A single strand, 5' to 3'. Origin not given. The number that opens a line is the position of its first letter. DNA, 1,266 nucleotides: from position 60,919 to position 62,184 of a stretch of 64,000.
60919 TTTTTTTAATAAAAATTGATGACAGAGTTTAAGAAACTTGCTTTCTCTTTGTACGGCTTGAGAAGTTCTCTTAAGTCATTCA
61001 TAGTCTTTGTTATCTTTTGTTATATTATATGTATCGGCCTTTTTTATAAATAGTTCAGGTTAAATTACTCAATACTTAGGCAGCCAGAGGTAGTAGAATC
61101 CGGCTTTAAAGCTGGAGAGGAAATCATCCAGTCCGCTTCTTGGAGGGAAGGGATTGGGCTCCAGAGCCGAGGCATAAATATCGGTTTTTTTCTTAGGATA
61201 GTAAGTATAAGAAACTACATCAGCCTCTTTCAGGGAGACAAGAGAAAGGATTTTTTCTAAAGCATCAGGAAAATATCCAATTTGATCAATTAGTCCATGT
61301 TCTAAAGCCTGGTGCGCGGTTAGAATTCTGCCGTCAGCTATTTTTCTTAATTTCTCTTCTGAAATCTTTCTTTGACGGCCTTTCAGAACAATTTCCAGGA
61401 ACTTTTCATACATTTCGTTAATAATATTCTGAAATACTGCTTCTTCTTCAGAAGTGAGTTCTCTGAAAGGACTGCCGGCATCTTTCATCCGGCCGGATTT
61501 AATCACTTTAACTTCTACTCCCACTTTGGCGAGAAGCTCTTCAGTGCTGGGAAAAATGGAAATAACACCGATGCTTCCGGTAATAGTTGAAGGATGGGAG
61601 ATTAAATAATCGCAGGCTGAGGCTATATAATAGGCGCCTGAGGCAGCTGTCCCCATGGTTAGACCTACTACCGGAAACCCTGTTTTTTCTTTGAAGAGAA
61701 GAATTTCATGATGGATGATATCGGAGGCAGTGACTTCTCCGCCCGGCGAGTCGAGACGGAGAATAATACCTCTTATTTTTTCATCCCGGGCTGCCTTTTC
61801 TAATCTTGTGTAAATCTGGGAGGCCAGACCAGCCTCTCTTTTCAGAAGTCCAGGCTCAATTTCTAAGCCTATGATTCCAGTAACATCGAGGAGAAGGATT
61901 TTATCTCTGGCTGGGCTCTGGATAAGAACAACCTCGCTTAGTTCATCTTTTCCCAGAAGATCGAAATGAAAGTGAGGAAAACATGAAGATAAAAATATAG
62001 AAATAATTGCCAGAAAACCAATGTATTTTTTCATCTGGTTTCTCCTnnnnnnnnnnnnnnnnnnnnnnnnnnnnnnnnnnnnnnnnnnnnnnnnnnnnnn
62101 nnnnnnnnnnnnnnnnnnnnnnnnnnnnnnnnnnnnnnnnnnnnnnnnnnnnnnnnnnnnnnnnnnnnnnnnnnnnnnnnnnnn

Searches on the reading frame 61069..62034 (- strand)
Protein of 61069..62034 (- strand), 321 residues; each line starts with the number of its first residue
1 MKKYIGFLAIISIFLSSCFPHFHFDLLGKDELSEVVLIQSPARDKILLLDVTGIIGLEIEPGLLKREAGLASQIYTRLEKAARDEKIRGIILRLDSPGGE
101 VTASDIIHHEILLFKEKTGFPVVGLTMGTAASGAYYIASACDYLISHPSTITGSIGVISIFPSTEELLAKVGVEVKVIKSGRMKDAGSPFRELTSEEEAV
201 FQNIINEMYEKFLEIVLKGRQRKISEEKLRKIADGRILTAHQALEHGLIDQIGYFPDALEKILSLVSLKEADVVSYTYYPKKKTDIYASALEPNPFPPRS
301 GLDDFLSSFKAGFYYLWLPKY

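Call 28: find_encoding_contigs(protein=window:61069-62034:-, flank=4000, max_places=10)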
Protein window:61069-62034:- (321 aa): 2 contigs read that carry it; 2 places shown.
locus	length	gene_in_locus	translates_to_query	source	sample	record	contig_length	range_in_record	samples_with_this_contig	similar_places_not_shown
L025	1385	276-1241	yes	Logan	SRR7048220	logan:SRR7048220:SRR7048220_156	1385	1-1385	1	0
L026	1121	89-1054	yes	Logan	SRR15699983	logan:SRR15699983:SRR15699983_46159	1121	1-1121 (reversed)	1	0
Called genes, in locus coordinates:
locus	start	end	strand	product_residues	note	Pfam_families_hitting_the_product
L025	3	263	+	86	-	?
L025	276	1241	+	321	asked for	PF00574:CLP_protease (faint), PF25145:NfeD1b_N (weak), PF01343:Peptidase_S49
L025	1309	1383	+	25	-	?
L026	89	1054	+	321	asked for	PF00574:CLP_protease (faint), PF25145:NfeD1b_N (weak), PF01343:Peptidase_S49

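Call 53: search_protein_families(library=pfam, proteins=[window:61069-62034:-], max_evalue=0.00001)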
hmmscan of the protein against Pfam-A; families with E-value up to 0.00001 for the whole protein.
window:61069-62034:- (321 aa): 3 families
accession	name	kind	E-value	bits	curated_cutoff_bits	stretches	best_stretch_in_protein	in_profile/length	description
PF01343.23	Peptidase_S49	-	1.3e-42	145.8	24.9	1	117-267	4-152/154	Peptidase family S49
PF00574.28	CLP_protease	-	1.5e-08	35.2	20.2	0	69-142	28-97/182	Clp protease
PF25145.1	NfeD1b_N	-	8.5e-06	25.9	40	0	67-159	12-99/189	NfeD1b, N-terminal domain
